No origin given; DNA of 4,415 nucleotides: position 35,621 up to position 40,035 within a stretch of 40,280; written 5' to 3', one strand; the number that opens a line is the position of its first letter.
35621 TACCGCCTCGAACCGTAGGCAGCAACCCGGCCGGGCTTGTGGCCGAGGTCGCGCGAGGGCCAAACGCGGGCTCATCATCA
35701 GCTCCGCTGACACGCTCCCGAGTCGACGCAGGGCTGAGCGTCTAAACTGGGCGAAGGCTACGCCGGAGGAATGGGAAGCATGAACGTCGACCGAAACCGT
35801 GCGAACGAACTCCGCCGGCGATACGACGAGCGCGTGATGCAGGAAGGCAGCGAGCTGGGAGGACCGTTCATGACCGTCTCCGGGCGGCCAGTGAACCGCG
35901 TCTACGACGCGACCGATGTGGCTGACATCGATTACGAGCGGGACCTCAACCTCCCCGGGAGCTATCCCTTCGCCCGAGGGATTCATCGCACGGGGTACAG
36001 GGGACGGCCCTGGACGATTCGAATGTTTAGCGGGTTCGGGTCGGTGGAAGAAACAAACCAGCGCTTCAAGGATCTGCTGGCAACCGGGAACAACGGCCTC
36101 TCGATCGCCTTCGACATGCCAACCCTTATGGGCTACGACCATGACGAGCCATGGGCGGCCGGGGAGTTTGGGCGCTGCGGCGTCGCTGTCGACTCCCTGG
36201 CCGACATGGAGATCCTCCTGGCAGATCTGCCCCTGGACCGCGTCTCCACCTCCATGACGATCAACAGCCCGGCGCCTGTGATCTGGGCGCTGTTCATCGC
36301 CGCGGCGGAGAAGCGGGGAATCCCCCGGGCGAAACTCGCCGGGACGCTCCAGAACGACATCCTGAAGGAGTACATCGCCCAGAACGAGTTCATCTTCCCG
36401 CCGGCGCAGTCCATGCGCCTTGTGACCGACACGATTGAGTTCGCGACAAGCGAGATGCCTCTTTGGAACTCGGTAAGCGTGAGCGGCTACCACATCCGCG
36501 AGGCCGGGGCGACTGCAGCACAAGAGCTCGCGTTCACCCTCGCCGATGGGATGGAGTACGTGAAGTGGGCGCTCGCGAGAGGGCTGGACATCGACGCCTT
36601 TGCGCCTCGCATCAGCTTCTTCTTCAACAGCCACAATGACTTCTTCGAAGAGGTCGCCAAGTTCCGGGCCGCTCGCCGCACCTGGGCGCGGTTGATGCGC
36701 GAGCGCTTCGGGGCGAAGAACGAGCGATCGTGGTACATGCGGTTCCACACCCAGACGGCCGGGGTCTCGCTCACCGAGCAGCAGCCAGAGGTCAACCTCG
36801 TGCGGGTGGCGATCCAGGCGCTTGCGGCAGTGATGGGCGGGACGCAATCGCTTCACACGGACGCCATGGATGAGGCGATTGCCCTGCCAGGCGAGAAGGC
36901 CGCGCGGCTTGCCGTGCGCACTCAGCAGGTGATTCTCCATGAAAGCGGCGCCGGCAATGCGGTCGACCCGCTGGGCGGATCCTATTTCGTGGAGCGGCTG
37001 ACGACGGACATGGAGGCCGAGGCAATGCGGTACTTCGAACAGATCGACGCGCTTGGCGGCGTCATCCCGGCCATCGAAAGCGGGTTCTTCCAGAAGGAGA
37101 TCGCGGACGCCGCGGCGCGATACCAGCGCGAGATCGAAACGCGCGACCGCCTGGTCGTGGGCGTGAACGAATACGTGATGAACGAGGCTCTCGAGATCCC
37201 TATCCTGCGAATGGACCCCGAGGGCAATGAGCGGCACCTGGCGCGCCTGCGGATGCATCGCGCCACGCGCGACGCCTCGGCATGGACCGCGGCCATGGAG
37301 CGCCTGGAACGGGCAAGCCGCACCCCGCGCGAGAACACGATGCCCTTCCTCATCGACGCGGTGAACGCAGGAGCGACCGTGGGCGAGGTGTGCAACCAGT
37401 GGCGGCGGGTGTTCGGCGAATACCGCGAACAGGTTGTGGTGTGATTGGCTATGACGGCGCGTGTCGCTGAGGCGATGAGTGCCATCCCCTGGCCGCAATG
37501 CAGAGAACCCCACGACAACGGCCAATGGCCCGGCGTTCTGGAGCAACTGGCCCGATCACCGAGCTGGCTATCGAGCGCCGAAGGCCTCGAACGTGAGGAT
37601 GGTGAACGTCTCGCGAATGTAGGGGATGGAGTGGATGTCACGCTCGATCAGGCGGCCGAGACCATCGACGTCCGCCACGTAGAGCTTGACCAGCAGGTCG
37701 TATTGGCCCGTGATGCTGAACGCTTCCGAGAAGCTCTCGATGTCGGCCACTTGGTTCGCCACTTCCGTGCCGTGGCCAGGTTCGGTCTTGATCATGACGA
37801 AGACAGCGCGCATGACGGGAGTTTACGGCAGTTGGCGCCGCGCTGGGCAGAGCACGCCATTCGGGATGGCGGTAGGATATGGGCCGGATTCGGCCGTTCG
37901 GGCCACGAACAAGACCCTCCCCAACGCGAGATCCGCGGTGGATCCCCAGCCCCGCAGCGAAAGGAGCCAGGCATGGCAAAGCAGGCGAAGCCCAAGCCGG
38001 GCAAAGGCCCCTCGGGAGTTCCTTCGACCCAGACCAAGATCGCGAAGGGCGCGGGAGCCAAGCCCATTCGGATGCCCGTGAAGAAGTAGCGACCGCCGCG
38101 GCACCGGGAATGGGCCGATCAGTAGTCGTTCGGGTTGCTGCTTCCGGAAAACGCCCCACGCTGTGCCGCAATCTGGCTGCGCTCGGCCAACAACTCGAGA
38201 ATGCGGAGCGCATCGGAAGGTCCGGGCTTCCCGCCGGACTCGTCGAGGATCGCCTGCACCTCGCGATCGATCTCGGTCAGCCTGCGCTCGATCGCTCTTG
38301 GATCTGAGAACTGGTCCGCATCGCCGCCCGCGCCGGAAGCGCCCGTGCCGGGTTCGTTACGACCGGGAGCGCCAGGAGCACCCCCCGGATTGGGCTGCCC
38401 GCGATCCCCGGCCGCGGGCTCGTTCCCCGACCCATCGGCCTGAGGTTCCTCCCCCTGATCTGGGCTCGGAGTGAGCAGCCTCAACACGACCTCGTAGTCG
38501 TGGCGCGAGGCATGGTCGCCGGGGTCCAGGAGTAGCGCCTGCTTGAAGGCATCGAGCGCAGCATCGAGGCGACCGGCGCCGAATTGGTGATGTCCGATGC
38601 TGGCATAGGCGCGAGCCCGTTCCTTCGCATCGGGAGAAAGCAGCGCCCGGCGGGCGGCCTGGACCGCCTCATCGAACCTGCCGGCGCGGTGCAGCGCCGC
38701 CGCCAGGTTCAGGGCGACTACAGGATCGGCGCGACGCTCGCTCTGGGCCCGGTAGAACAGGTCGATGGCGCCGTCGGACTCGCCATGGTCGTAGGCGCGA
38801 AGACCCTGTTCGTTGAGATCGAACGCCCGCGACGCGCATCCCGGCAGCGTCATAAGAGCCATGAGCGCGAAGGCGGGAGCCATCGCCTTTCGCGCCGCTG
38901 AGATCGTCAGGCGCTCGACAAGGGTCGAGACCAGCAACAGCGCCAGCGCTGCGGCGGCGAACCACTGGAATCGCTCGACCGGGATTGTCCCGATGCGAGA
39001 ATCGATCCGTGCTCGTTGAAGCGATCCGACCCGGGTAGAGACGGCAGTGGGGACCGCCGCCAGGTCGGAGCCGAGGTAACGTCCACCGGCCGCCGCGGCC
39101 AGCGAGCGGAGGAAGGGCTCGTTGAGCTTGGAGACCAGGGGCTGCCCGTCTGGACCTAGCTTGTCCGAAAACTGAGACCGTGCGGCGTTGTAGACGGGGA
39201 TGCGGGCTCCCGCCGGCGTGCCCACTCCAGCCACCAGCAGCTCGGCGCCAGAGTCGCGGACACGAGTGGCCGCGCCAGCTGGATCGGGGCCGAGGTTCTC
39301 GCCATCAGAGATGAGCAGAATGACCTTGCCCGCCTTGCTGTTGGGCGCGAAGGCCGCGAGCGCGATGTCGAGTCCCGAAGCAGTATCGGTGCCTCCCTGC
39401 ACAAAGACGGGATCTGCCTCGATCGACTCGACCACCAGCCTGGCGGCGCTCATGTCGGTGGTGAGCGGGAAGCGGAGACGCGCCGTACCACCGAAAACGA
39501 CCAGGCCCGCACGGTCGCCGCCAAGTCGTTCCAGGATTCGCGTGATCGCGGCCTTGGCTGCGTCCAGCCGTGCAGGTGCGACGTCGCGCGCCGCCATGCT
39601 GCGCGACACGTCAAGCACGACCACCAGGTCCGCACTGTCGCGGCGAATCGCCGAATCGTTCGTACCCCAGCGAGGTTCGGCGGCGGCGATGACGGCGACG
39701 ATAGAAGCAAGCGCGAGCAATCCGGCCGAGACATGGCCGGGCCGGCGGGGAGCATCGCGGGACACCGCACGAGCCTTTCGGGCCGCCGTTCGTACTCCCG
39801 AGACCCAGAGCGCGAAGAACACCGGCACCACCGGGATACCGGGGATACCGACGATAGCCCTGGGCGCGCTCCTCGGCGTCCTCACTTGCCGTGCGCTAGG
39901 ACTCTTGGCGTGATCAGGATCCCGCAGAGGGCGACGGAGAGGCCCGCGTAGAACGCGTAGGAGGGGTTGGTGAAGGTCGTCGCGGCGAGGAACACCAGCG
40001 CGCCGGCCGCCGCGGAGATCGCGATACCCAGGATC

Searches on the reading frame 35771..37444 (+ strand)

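Call 6: search_protein_families(library=pfam, proteins=[window:35771-37444:+])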
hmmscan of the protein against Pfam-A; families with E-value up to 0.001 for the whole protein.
window:35771-37444:+ (557 aa): 1 family
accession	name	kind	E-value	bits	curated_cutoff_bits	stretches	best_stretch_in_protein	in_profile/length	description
PF01642.28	MM_CoA_mutase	-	6.9e-216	718.2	22.1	1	35-549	2-512/512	Methylmalonyl-CoA mutase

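Call 35: search_protein_families(library=ncbifam, proteins=[window:35771-37444:+], max_evalue=0.01)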
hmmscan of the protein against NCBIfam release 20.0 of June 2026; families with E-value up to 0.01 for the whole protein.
window:35771-37444:+ (557 aa): 5 families
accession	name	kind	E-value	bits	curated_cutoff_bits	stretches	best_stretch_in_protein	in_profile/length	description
TIGR00641.1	acid_CoA_mut_N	subfamily_domain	3e-218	725.4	303.8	1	33-554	1-525/528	methylmalonyl-CoA mutase N-terminal domain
NF006944.0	PRK09426.1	equivalog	1.9e-184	614.5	876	1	32-555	34-555/721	methylmalonyl-CoA mutase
NF045497.1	IsobCoAmut_IcmF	equivalog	9.5e-98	328.3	1500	1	51-554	544-1075/1076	fused isobutyryl-CoA mutase/GTPase IcmF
TIGR00642.1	mmCoA_mut_beta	equivalog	7.5e-61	206.1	617.25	1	34-520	45-497/620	methylmalonyl-CoA mutase small subunit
NF008925.0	PRK12285.1-2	equivalog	0.0049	15.9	451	0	239-319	105-175/365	tryptophan--tRNA ligase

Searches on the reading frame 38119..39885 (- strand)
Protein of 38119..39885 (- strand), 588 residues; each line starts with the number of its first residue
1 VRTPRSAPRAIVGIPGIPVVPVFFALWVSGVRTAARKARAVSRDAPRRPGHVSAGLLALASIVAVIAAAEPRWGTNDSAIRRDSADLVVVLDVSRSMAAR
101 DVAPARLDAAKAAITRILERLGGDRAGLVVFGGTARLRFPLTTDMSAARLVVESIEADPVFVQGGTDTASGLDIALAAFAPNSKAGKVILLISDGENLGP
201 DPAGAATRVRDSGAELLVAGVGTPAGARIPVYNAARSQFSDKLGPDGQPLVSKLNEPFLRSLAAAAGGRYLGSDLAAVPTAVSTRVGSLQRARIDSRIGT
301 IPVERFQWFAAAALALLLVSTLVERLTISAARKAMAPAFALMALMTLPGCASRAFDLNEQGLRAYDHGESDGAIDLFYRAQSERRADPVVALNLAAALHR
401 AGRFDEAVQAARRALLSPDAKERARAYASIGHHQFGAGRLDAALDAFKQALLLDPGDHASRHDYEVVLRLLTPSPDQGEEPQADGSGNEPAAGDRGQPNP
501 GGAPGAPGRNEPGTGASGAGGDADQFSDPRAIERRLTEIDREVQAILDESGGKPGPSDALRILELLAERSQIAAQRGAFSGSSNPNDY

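Call 51: search_protein_families(library=pfam, proteins=[window:38119-39885:-], max_evalue=0.01)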
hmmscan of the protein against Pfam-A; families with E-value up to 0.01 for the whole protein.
window:38119-39885:- (588 aa): 17 families
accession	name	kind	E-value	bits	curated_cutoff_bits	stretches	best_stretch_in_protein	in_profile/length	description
PF13519.12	VWA_2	-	1.5e-22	80.6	27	1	87-196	1-107/107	von Willebrand factor type A domain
PF00092.34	VWA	-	2.4e-15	57.6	23.8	1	86-223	1-141/174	von Willebrand factor type A domain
PF00515.34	TPR_1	-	7.1e-10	38.7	27.8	1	424-456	1-33/34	Tetratricopeptide repeat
PF07719.23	TPR_2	-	9.8e-09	35.1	27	1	424-457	1-34/34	Tetratricopeptide repeat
PF14559.12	TPR_19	-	1.2e-06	29.2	25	1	365-417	2-54/68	Tetratricopeptide repeat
PF05762.20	VWA_CoxE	-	7.2e-06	26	26.4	1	81-210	52-176/222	VWA domain containing CoxE-like protein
PF13424.12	TPR_12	-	2.6e-05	24.8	30.1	1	391-451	6-72/77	Tetratricopeptide repeat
PF13181.12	TPR_8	-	4.1e-05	23.9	25.7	0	424-456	1-33/34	Tetratricopeptide repeat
PF13429.12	TPR_15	-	0.00012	22.1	26.2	1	368-415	228-275/280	Tetratricopeptide repeat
PF13768.12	VWA_3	-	0.0003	21.3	27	1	86-196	2-107/155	von Willebrand factor type A domain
PF01882.25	DUF58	-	0.00073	19.2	23.4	1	85-194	36-142/216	Protein of unknown function DUF58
PF07721.20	TPR_4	-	0.0008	20.2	27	1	388-413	1-26/26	Tetratricopeptide repeat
PF13176.12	TPR_7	-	0.0037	17.7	27.9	0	392-417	3-28/36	Tetratricopeptide repeat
PF13374.12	TPR_10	-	0.0039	17.6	27.5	0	392-415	6-29/42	Tetratricopeptide repeat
PF20308.4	TPR-S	-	0.0056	17.7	27.6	0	371-458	3-93/102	Tetratricopeptide Repeats-Sensor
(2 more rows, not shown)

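Call 70: find_encoding_contigs(protein=window:38119-39885:-, flank=10000, max_places=2)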
Protein window:38119-39885:- (588 aa): no gene with exactly this product is on record in the collection.
